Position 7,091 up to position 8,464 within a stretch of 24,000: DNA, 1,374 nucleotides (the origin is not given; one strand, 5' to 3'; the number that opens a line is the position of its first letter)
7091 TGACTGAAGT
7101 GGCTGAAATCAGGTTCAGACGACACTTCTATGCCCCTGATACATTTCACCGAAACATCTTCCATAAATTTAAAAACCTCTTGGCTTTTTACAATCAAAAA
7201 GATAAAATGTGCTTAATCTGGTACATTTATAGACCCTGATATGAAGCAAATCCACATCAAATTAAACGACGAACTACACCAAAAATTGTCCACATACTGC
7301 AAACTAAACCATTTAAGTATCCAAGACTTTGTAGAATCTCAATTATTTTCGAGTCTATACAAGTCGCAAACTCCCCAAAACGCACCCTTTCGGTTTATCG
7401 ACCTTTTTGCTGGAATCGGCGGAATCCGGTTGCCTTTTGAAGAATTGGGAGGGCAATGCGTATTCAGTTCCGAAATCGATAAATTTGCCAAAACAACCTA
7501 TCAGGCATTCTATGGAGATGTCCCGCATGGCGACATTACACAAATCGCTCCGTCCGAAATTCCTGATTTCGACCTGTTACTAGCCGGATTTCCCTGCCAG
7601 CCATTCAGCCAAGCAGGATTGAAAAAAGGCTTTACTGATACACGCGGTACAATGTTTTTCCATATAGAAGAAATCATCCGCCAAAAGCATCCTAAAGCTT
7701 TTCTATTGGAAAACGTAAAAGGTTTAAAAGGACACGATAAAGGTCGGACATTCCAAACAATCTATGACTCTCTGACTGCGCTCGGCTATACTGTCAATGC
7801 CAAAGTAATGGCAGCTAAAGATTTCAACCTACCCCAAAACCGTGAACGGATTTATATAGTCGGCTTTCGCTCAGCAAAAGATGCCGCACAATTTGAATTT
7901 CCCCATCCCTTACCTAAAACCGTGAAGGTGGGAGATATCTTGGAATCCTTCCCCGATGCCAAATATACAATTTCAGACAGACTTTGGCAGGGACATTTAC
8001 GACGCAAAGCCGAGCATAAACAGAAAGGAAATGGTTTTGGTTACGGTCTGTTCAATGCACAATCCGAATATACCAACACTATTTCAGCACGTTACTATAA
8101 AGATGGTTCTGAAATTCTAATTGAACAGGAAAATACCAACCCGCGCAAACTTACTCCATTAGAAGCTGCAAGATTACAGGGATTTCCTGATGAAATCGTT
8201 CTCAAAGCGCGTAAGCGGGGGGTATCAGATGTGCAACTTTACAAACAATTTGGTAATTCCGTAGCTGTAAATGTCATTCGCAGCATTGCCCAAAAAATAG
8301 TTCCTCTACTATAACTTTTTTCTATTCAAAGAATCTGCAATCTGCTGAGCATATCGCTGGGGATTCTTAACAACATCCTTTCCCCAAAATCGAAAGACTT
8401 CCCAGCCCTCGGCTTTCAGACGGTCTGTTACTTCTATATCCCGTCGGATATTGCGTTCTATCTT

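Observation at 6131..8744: AT-rich restriction-modification-Vsr cassette inserted precisely between pheS and pheT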

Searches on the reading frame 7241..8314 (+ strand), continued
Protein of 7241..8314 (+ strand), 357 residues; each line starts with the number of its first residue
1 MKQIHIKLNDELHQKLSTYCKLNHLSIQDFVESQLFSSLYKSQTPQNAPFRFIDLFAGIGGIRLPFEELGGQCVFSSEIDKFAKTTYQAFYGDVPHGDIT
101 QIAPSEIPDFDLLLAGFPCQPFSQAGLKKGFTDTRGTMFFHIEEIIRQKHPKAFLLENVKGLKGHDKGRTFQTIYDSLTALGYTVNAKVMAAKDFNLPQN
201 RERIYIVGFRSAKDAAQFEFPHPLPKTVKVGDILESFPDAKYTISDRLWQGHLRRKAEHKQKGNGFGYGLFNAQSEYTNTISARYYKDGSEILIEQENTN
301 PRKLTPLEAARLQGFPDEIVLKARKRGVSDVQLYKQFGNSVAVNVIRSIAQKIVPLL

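Call 75: search_dna_similar(query=window:7241-8311:+, collection=plasmids, mode=protein, max_rows=25)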
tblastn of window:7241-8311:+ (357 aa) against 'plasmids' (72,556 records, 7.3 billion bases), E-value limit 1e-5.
The search stops at 5000 records and this limit was reached: more records match than are counted here, and every count below describes the 5000 best-scoring records only.
Records with a match: at least 5000; places in all: 5429; records where one place covers at least 80% of the query: 4137.
Best place of each record, by identity: 60-80% 45; <60% 4955.
By first word of the organism name: Klebsiella 1891; Escherichia 1016; Salmonella 597; Enterobacter 479; Citrobacter 245; Clostridium 129; Bacillus 51; Raoultella 47; Enterococcus 46; Vibrio 35; and 129 more.
By predicted mobility (MOB-suite, as given by PLSDB): conjugative 3676; non-mobilizable 752; mobilizable 572.
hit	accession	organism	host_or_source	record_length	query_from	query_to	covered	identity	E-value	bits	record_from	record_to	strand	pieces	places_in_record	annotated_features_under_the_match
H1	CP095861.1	Bacillus sp. H8-1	Lettuce,cell culture,soil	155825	27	357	93%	61.4%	4e-125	403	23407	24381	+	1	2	dcm: DNA (cytosine-5-)-methyltransferase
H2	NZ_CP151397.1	Shigella sonnei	-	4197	46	357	87%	61.9%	2e-120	384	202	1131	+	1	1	dcm: DNA (cytosine-5-)-methyltransferase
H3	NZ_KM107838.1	Escherichia coli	Homo sapiens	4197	46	357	87%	61.9%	3e-120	384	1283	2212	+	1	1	dcm: DNA (cytosine-5-)-methyltransferase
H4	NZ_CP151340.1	Shigella sonnei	-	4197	46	357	87%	61.9%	3e-120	384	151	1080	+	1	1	none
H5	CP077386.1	Escherichia coli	-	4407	46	357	87%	61.9%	6e-120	384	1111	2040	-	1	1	DNA (cytosine-5-)-methyltransferase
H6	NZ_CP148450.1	Escherichia coli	Chicken,single cell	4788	46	357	87%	61.9%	2e-119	384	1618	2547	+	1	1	dcm: DNA (cytosine-5-)-methyltransferase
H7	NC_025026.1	Salmonella enterica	-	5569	46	357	87%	61.9%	9e-119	384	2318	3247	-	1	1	dcm: DNA (cytosine-5-)-methyltransferase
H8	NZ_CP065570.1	Salmonella enterica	Homo sapiens,stool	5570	46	357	87%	61.9%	9e-119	384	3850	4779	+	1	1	dcm: DNA (cytosine-5-)-methyltransferase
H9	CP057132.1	Escherichia coli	culture,Pooled cattle faecal samples ...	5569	46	357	87%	61.9%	9e-119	384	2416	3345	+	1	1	DNA (cytosine-5-)-methyltransferase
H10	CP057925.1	Escherichia coli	culture,Pooled cattle faecal samples ...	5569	46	357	87%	61.9%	9e-119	384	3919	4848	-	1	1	DNA (cytosine-5-)-methyltransferase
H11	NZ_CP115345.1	Escherichia coli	dog,pure culture,blood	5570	46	357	87%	61.9%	9e-119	384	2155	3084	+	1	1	dcm: DNA (cytosine-5-)-methyltransferase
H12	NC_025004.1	Enterobacter cloacae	-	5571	46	357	87%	61.9%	9e-119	384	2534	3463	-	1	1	dcm: DNA (cytosine-5-)-methyltransferase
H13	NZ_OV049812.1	Klebsiella pneumoniae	Homo sapiens,urine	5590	46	357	87%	61.9%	9e-119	384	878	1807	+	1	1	dcm: DNA (cytosine-5-)-methyltransferase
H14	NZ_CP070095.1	Escherichia coli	Homo sapiens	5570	46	357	87%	61.9%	1e-118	384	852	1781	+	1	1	dcm: DNA (cytosine-5-)-methyltransferase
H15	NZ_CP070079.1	Escherichia coli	Homo sapiens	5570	46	357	87%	61.9%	1e-118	384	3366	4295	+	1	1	dcm: DNA (cytosine-5-)-methyltransferase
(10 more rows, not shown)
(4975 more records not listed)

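Call 76: get_annotated_region(hit=H12, flank=2500)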
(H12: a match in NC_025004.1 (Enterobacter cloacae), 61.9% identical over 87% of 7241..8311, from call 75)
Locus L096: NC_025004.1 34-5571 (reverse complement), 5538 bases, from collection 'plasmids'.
description: Enterobacter cloacae plasmid pECL18, complete sequence
organism: Enterobacter cloacae (NCBI taxid 550)
taxonomy: Bacteria; Pseudomonadota; Gammaproteobacteria; Enterobacterales; Enterobacteriaceae; Enterobacter; Enterobacter cloacae
host: -; source: -; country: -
typing (MOB-suite, as given by PLSDB): mobilizable; replicon rep_cluster_2350; relaxase MOBP
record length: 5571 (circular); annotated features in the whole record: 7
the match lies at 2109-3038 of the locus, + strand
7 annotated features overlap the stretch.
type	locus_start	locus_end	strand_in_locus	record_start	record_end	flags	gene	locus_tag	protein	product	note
CDS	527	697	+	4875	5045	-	-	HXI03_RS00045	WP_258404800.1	replication initiation protein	-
CDS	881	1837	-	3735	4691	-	-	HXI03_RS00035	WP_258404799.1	type II restriction endonuclease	GO:0009307 - DNA restriction-modification system [Evidence IEA]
CDS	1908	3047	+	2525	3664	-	dcm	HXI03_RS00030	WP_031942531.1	DNA (cytosine-5-)-methyltransferase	GO:0006304 - DNA modification [Evidence IEA]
CDS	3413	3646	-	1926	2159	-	-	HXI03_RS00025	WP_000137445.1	MbeD family mobilization/exclusion protein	-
CDS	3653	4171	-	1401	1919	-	-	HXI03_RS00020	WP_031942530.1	MbeB family mobilization protein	-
CDS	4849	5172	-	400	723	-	-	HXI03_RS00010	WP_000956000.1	MobC family plasmid mobilization relaxosome protein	-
CDS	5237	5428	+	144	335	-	-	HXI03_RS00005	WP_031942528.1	Rop family plasmid primer RNA-binding protein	-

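Call 77: get_annotated_region(hit=H2, flank=2500)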
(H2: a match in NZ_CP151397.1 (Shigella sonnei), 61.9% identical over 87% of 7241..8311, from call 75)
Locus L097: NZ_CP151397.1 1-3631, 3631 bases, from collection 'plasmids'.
description: Shigella sonnei strain R15.0423 plasmid pR15.0423_4.1k, complete sequence
organism: Shigella sonnei (NCBI taxid 624)
taxonomy: Bacteria; Pseudomonadota; Gammaproteobacteria; Enterobacterales; Enterobacteriaceae; Shigella; Shigella sonnei
host: -; source: -; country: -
typing (MOB-suite, as given by PLSDB): mobilizable; replicon rep_cluster_2350
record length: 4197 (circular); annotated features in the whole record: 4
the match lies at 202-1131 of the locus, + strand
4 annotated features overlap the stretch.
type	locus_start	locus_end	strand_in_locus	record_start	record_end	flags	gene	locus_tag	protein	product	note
CDS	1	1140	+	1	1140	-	dcm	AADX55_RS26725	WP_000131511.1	DNA (cytosine-5-)-methyltransferase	GO:0006304 - DNA modification [Evidence IEA]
CDS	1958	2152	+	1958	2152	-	-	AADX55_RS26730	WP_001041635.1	Rop family plasmid primer RNA-binding protein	-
CDS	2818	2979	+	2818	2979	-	-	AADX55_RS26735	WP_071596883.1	replication initiation protein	-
CDS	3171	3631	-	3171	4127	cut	-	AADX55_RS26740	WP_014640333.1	type II restriction endonuclease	GO:0009307 - DNA restriction-modification system [Evidence IEA]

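Call 81: find_homologous_proteins(query=L096:881-1837:-, max_evalue=0.001)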
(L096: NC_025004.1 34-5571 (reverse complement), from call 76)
Query L096:881-1837:- (318 aa): 1138 proteins with E <= 0.001 among 1990 candidates; the best 120 are listed.
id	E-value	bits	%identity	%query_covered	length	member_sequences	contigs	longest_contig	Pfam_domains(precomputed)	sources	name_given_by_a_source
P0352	1.8e-198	676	99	96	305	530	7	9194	PF09019.18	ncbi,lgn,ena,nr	ncbi:restriction endonuclease [Escherichia coli]|nr:restriction endonuclease [Escherichia coli] EIO3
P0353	4.1e-163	560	82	95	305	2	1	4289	PF09019.18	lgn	-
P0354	1.9e-139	482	69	95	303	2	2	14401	PF09019.18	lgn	-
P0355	4.2e-137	475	70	95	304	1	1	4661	PF09019.18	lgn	-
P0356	3.1e-136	472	67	95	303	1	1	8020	PF09019.18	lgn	-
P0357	3.1e-135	469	69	95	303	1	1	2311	PF09019.18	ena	-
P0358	9.9e-134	464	67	96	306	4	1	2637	PF09019.18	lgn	-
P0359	1.7e-133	463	67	95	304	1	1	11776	PF09019.18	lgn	-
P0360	8.7e-130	451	67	94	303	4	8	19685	PF09019.18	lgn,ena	-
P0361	1.3e-129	450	66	96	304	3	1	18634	PF09019.18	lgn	-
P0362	1.4e-128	447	65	95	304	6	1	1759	PF09019.18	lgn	-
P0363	1.9e-128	446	66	93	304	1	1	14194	PF09019.18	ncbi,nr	ncbi:MAG: hypothetical protein K6G81_05385 [Lachnospiraceae bacterium]|nr:hypothetical protein [Lach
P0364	7.8e-128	444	65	95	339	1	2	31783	PF09019.18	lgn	-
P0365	3.2e-127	442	64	94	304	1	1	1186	PF09019.18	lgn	-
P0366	5.1e-127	442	99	65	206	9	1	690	PF09019.18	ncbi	ncbi:type II restriction endonuclease, partial [Enterobacter hormaechei]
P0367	2.0e-126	440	64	95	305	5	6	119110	PF09019.18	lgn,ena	-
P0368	3.1e-125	436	64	95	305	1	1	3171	PF09019.18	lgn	-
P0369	1.3e-122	427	63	94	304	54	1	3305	PF09019.18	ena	-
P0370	1.6e-122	427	62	95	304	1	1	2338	PF09019.18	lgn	-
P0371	7.3e-121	421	64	94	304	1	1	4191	PF09019.18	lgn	-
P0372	1.4e-118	414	62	95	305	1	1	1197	PF09019.18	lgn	-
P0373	1.4e-116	407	61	96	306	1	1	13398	PF09019.18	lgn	-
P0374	1.0e-114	401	60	96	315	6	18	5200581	PF09019.18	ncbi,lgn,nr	ncbi:restriction endonuclease [Escherichia coli]|nr:restriction endonuclease [Escherichia coli] EEW5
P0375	1.6e-112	394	60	95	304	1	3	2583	PF09019.18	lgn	-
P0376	1.6e-112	394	57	95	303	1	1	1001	PF09019.18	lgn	-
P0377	7.9e-110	385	56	95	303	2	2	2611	PF09019.18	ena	-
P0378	1.6e-109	384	58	95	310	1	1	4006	PF09019.18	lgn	-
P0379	9.6e-109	382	56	95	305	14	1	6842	PF09019.18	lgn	-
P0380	2.2e-108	380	56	95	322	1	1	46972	PF09019.18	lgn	-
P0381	3.2e-108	380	56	95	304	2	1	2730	PF09019.18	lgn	-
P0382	5.7e-108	379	57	95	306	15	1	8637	PF09019.18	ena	-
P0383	1.5e-107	378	55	95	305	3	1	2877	PF09019.18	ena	-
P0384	6.4e-107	376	56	94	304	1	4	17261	PF09019.18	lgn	-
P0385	8.5e-107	375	55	95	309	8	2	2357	PF09019.18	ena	-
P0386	1.3e-106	375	57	93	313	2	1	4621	PF09019.18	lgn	-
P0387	2.4e-106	374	55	96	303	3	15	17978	PF09019.18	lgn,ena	-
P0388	3.2e-106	373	56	96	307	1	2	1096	PF09019.18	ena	-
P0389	3.7e-106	373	56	95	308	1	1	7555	PF09019.18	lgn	-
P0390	5.9e-106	372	56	95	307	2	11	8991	PF09019.18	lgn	-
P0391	1.2e-104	368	56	95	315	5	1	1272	PF09019.18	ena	-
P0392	2.9e-104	367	55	95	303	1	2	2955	PF09019.18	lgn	-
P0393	8.6e-104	365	55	94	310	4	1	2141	PF09019.18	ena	-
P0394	9.1e-104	365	55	95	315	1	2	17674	PF09019.18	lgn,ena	-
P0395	2.2e-103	364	56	93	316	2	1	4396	PF09019.18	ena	-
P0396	5.7e-103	363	54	96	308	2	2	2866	PF09019.18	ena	-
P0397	6.1e-103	363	55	95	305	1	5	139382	PF09019.18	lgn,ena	-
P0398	2.8e-102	360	54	96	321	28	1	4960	PF09019.18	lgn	-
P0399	7.1e-102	359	53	95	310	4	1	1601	PF09019.18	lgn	-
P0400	2.9e-101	357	54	95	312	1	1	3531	PF09019.18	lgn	-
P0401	1.0e-100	355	54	93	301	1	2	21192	PF09019.18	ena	-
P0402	2.1e-100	354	53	95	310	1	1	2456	PF09019.18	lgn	-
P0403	3.2e-100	354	55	95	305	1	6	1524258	PF09019.18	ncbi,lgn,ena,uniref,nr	ncbi:type II restriction endonuclease [Amygdalobacter nucleatus]|uniref:type II restriction endonucl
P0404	7.8e-100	352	53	95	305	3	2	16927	PF09019.18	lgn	-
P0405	1.5e-99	351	55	94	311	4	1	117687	PF09019.18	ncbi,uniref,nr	ncbi:Type II restriction modification system endonuclease [Mycoplasmopsis bovigenitalium 51080]|unir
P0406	2.2e-99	351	53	96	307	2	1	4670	PF09019.18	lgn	-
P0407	2.8e-99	351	52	95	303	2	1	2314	PF09019.18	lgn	-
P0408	1.6e-98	348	55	94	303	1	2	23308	PF09019.18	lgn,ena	-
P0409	1.9e-98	348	51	94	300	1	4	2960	PF09019.18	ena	-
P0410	2.1e-98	348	54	93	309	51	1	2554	PF09019.18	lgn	-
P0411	2.2e-98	348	50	94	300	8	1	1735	PF09019.18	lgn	-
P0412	2.6e-98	347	53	95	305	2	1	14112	PF09019.18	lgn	-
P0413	4.2e-98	347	52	95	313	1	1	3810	PF09019.18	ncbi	-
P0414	2.1e-97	344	51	94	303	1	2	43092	PF09019.18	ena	-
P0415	2.3e-97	344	54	94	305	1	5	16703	PF09019.18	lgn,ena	-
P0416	4.5e-97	343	54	94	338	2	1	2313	PF09019.18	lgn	-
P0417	6.3e-97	343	52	96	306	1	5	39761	PF09019.18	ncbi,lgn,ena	-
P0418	7.4e-97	343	53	94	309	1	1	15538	PF09019.18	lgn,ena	-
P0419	8.9e-97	342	55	94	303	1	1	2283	PF09019.18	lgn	-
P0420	1.0e-96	342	51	94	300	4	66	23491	PF09019.18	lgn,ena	-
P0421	1.1e-96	342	52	96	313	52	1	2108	PF09019.18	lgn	-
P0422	1.6e-96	341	54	94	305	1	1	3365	PF09019.18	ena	-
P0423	1.8e-96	341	54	94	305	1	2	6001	PF09019.18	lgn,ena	-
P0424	2.7e-96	341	50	95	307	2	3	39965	PF09019.18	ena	-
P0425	2.8e-96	341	52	95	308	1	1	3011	PF09019.18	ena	-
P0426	3.7e-96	340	52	94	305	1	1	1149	PF09019.18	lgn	-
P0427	4.1e-96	340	53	94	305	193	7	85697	PF09019.18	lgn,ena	-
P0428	4.5e-96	340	52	95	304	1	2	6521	PF09019.18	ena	-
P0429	8.0e-96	339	52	95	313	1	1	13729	PF09019.18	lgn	-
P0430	8.7e-96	339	52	94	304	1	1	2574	PF09019.18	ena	-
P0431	9.2e-96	339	53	96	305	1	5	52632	PF09019.18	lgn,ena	-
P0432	1.0e-95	339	54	92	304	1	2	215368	PF09019.18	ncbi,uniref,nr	ncbi:type II restriction endonuclease [Psittacicella hinzii]|uniref:Restriction endonuclease n=1 Tax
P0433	1.7e-95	338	53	94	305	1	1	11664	PF09019.18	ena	-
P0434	3.0e-95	337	53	92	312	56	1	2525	PF09019.18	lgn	-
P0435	3.1e-95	337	53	93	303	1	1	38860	PF09019.18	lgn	-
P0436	3.3e-95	337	54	91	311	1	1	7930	PF09019.18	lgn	-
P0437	3.8e-95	337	49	97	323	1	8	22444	PF09019.18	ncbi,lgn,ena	-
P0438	5.5e-95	336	52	94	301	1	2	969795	PF09019.18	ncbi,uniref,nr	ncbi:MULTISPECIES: type II restriction endonuclease [unclassified Mycoplasma]|uniref:type II restric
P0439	5.6e-95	336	52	94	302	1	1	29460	PF09019.18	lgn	-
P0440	8.7e-95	336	53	96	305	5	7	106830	PF09019.18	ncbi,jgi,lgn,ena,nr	ncbi:MAG: restriction endonuclease [Planctomycetes bacterium]|nr:restriction endonuclease [Planctomy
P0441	8.7e-95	336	51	94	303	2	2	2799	PF09019.18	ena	-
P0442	1.2e-94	335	51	96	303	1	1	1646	PF09019.18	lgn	-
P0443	1.2e-94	335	52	94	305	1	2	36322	PF09019.18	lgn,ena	-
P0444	1.2e-94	335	54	93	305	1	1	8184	PF09019.18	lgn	-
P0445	2.1e-94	335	49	95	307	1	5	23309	PF09019.18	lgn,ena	-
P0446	2.8e-94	334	51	95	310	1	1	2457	PF09019.18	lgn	-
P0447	3.7e-94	334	50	93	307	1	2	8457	PF09019.18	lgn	-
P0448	4.9e-94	333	50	94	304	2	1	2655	PF09019.18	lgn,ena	-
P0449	9.4e-94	332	51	93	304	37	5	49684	PF09019.18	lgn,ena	-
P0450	9.4e-94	332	51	94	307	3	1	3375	PF09019.18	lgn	-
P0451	1.6e-93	332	51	94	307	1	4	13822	PF09019.18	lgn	-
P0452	2.1e-93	331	50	94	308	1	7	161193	PF09019.18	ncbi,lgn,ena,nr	ncbi:MAG: hypothetical protein IJ869_07955 [Clostridiales bacterium]|nr:hypothetical protein [Clostr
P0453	2.1e-93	331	54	92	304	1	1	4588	PF09019.18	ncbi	-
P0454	2.1e-93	331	51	95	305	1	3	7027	PF09019.18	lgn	-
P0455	2.4e-93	331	54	93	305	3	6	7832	PF09019.18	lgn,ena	-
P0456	2.4e-93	331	52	95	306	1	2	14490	PF09019.18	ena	-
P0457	2.8e-93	331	54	94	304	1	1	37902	PF09019.18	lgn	-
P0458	3.7e-93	330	51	95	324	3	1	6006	PF09019.18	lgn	-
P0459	3.7e-93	330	50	96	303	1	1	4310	PF09019.18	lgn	-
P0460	4.4e-93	330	51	93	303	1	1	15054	PF09019.18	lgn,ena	-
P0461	5.2e-93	330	52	95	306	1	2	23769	PF09019.18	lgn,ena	-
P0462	6.7e-93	330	53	94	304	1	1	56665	PF09019.18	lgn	-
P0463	6.9e-93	330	52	95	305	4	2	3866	PF09019.18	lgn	-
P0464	8.5e-93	329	52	93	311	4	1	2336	PF09019.18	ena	-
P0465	8.5e-93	329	50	93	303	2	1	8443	PF09019.18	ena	-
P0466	9.8e-93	329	51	95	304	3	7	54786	PF09019.18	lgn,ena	-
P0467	1.4e-92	329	53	94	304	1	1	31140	PF09019.18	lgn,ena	-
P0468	1.7e-92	328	53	94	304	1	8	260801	PF09019.18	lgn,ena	-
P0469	1.7e-92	328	53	94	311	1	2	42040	PF09019.18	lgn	-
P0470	2.4e-92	328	51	96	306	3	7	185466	PF09019.18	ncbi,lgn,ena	-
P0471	3.3e-92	327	53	94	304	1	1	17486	PF09019.18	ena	-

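Call 96: search_protein_families(library=padloc, proteins=[window:7241-8311:+, L096:881-1837:-], max_evalue=0.01)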
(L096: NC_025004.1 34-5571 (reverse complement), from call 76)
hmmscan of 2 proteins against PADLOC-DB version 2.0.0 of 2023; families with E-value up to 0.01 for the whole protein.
window:7241-8311:+ (357 aa): 62 families (the best 25 are shown)
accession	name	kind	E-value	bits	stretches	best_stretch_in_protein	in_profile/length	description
PDLC03272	MTase_II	-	6.7e-128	425.3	1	38-356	63-389/407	Type II methyltransferase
PDLC03361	MTase_II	-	4.5e-115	383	1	38-356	74-436/455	Type II methyltransferase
PDLC02653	DrmMII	-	1.4e-108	360.8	1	50-354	5-310/333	DrmMII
PDLC03242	MTase_II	-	2.6e-78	261.8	1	50-351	101-393/409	Type II methyltransferase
PDLC03217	MTase_II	-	1.5e-72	243.2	2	48-210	383-545/703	Type II methyltransferase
PDLC03733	oMTase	-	3.5e-68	228.5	2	106-355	168-456/476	orphan methyltransferase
PDLC03378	MTase_II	-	8.5e-65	217.3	1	50-356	3-329/344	Type II methyltransferase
PDLC03716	oMTase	-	1.6e-62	209.7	1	50-354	39-336/349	orphan methyltransferase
PDLC03734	oMTase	-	2e-57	193.2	2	50-211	4-170/444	orphan methyltransferase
PDLC00026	DruM2|DruM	-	4.4e-50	169.1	1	51-354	6-315/336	DNA cytosine methylase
PDLC00034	DruM2|DruM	-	1.7e-49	166.5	2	47-237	5-213/457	DNA cytosine methylase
PDLC03234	MTase_II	-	8.1e-47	158.3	2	50-233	5-198/375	Type II methyltransferase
PDLC03269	MTase_II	-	2.3e-46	156.8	1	50-236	4-192/437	Type II methyltransferase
PDLC00027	DruM2|DruM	-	9.8e-46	154.7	1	48-250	10-213/361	DNA cytosine methylase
PDLC03286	MTase_II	-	7.7e-45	151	1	51-210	2-169/185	Type II methyltransferase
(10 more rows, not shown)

L096:881-1837:- (318 aa): 3 families
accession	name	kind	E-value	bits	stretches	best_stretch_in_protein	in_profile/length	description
PDLC03466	REase_II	-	1.3e-220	729.1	1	14-318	1-305/305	Type II restriction enzyme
PDLC03545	REase_II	-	7.2e-07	27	1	121-208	88-173/272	Type II restriction enzyme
PDLC03467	REase_II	-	7.9e-05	20.1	1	117-227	250-354/365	Type II restriction enzyme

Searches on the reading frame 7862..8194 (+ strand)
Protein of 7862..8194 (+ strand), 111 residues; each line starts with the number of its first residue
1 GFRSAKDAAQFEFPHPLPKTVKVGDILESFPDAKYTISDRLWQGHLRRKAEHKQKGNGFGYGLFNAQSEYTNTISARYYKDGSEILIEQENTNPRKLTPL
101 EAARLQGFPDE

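Call 25: search_solved_structures(query=window:7862-8194:+, max_evalue=1, show_alignments=5)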
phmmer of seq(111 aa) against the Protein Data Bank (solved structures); distinct sequences matched with E-value up to 1: 8.
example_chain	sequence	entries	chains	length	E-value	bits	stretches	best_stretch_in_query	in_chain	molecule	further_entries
3lx6_A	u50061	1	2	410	2.5e-16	63.2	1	20-108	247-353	Cytosine-specific methyltransferase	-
3me5_A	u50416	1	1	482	3.9e-16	62.6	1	20-108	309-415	Cytosine-specific methyltransferase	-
3g7u_A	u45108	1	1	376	0.12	15.9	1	93-110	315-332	Cytosine-specific methyltransferase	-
6u42_7Z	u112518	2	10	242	0.48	14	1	36-99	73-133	FAP90 | Flagellar associated protein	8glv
4udu_C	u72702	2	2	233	0.63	13.6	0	51-86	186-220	ENTEROTOXIN TYPE E | STAPHYLOCOCCAL ENTEROTOXIN E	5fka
1dyq_A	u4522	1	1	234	0.92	13.1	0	51-87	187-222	Enterotoxin type A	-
1esf_A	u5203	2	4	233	0.97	13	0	51-87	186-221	STAPHYLOCOCCAL ENTEROTOXIN A | STAPHYLOCOCCAL ENTEROTOXIN TYPE A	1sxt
5fk9_C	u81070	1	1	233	0.99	13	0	51-87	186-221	ENTEROTOXIN TYPE A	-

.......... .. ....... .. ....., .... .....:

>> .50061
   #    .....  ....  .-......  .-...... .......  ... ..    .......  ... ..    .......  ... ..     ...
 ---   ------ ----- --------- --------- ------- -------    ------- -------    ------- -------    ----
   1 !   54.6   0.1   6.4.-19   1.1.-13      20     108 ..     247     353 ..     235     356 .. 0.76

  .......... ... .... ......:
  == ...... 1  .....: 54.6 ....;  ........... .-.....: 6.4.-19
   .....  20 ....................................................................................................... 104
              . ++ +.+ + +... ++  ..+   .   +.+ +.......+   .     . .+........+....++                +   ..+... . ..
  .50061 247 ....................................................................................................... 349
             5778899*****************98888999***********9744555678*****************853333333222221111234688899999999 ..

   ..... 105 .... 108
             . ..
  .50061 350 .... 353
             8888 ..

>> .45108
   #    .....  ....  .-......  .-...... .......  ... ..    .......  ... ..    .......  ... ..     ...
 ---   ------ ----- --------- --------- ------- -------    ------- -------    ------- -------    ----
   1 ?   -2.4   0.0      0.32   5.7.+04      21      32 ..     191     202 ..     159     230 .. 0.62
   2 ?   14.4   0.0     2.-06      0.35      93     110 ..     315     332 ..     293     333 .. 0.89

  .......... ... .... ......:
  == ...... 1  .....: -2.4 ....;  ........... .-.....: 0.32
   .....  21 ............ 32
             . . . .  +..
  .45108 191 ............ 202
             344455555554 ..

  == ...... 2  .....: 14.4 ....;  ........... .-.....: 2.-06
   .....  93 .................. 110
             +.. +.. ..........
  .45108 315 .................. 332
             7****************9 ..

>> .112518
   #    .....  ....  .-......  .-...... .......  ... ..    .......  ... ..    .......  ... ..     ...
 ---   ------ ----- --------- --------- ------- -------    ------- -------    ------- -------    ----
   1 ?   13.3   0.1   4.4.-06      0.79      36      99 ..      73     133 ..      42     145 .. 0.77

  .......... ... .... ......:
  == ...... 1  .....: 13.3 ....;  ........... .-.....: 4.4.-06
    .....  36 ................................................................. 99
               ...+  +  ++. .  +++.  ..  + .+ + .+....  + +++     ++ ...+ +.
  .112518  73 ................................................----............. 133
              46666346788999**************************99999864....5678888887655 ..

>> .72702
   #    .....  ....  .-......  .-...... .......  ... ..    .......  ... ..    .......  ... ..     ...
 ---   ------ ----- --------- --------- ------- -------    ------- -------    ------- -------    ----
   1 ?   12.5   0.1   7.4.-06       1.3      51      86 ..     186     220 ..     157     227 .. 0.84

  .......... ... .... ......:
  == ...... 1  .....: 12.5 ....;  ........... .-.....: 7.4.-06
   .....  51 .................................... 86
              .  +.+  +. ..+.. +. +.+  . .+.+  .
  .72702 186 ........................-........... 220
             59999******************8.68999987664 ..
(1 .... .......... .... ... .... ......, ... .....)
